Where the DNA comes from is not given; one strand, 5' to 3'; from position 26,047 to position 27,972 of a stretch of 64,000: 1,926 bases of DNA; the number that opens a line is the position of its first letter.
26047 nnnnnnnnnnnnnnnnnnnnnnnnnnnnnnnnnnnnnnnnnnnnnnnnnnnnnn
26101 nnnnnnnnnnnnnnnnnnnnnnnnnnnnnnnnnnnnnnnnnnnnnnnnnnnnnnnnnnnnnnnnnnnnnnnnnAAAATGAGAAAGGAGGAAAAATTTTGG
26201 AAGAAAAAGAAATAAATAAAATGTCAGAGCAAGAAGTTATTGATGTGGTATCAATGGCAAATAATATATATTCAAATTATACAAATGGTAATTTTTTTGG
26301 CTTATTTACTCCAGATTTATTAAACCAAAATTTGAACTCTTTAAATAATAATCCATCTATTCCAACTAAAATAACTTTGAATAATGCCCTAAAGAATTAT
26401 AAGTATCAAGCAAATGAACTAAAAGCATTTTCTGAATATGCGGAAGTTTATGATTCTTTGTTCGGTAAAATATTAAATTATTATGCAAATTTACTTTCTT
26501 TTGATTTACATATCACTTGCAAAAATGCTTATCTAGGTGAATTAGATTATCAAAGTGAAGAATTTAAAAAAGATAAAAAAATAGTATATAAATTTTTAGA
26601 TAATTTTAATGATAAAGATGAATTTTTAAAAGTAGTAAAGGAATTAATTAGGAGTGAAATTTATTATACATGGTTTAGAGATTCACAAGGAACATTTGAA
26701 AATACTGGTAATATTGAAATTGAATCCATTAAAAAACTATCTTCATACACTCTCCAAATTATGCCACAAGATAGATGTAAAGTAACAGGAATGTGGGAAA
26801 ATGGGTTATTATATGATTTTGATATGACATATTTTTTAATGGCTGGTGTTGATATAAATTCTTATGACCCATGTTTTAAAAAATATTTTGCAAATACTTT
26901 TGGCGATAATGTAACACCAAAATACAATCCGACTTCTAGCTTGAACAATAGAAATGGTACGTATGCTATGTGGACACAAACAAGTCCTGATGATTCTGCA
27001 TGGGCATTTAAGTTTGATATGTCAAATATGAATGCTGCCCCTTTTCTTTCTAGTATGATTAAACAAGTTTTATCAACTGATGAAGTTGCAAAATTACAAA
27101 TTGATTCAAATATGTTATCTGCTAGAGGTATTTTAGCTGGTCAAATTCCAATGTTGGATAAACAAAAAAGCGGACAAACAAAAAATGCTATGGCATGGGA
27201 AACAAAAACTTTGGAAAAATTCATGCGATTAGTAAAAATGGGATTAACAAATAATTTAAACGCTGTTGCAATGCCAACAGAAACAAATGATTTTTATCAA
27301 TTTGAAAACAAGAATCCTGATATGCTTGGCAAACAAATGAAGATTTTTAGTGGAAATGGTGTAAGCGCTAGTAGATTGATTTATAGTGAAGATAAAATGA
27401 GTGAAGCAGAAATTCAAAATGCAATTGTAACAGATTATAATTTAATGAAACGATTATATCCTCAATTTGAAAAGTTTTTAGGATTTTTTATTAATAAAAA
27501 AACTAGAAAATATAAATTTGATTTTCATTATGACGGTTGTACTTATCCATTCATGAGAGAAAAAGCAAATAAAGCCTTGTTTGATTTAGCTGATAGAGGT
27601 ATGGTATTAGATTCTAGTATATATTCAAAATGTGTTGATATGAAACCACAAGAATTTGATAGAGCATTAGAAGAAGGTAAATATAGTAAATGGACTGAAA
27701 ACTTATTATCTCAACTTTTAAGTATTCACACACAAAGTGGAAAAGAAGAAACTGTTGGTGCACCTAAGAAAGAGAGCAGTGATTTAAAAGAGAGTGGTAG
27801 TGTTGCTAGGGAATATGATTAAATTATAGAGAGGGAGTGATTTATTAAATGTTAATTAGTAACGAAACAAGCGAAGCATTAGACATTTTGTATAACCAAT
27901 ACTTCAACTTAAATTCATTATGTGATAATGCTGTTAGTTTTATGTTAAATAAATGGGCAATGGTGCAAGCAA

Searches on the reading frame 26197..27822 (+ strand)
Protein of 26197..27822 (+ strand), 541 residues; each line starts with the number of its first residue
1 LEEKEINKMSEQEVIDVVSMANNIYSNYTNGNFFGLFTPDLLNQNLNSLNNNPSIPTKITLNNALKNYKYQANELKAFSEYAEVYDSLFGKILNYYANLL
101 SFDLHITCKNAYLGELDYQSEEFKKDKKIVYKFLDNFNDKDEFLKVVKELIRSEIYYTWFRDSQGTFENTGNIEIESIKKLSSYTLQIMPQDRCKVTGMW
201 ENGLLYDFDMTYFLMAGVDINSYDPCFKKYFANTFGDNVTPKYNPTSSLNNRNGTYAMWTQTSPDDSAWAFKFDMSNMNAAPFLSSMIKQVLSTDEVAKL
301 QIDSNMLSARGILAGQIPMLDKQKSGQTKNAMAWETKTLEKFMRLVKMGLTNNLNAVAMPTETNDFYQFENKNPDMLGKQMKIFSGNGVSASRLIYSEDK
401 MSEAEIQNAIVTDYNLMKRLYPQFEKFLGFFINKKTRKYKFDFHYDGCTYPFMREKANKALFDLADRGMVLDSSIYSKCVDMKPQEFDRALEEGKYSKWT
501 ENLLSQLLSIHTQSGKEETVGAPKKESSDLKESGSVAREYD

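Call 71: search_protein_families(library=phrogs, proteins=[window:26197-27822:+], max_evalue=0.001)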
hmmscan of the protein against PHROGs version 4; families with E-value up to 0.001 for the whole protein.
window:26197-27822:+ (541 aa): 1 family
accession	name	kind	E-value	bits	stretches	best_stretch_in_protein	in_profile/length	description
phrog_2739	-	head and packaging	4.7e-32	112.3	1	9-539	2-494/501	portal protein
